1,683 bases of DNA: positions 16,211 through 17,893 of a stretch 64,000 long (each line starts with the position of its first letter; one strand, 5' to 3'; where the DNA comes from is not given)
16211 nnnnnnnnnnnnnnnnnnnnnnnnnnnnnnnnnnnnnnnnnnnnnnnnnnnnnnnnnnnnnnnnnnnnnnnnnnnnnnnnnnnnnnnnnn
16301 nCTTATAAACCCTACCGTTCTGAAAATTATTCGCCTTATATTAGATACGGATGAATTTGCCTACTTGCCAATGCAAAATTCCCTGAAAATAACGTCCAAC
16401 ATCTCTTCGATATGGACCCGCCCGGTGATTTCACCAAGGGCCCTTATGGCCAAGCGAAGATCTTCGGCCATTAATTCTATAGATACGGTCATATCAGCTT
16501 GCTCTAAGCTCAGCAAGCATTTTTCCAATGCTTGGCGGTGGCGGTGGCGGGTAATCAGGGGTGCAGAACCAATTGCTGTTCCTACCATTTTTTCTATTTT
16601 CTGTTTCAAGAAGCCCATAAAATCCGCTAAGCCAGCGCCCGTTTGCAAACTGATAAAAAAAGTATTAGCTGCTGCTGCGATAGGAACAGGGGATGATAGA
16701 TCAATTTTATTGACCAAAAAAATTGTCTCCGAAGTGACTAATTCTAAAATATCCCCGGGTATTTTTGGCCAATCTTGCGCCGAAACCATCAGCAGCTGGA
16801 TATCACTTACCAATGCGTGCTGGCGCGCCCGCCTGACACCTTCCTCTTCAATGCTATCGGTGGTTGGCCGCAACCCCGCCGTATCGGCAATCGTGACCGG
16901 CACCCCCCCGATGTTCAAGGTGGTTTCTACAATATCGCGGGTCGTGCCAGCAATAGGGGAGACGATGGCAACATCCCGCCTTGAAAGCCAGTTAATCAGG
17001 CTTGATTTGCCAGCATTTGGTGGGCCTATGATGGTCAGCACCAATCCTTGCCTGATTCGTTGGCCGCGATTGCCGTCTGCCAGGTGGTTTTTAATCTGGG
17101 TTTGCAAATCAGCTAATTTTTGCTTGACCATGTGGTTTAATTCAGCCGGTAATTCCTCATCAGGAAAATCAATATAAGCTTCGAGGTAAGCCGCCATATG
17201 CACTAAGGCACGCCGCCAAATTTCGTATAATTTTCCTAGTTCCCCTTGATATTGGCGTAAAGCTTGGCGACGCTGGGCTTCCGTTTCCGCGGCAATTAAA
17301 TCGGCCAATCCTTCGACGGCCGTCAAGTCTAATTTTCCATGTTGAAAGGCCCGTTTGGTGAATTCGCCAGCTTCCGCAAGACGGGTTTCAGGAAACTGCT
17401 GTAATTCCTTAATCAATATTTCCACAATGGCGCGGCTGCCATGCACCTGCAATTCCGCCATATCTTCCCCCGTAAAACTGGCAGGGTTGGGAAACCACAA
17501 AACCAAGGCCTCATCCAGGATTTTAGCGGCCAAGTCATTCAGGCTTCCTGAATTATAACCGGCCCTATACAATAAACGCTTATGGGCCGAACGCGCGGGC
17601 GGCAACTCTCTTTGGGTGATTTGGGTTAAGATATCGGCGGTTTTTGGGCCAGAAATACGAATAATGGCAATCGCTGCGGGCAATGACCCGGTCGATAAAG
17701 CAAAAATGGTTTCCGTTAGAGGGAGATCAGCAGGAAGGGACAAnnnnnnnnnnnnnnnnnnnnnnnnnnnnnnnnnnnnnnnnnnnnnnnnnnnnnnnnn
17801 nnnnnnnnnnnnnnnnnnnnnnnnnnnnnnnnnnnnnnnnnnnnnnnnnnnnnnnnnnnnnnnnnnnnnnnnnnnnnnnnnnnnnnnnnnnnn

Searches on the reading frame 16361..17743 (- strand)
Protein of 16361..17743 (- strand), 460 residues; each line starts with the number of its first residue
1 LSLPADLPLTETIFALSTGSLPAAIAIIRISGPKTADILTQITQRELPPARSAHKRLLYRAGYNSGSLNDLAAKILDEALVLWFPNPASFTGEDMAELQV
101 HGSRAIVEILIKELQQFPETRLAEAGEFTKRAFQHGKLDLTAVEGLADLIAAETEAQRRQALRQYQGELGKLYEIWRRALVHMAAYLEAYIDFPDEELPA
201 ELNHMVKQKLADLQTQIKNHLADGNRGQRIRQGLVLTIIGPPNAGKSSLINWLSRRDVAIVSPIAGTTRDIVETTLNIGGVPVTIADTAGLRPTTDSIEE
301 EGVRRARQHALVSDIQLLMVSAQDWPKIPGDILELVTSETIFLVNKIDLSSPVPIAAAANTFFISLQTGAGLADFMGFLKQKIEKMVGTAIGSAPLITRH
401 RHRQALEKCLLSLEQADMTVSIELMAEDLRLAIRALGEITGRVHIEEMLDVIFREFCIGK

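Call 6: search_protein_families(library=pfam, proteins=[window:16361-17743:-])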
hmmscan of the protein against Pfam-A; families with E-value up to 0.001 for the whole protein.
window:16361-17743:- (460 aa): 5 families
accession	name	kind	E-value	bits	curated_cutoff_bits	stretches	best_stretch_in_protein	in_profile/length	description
PF12631.12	MnmE_helical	-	2.4e-51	175.3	40.1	1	140-457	1-211/211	MnmE helical domain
PF10396.14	TrmE_N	-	5.9e-34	117.2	29.8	1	12-137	1-117/117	GTP-binding protein TrmE N-terminus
PF01926.29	MMR_HSR1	-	1.5e-20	73.9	21.9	1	237-346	3-113/113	50S ribosome-binding GTPase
PF02421.24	FeoB_N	-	4.1e-05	23.6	27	1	236-309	3-75/156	Ferrous iron transport protein B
PF00350.29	Dynamin_N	-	0.00068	20.1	27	0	237-276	2-40/168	Dynamin family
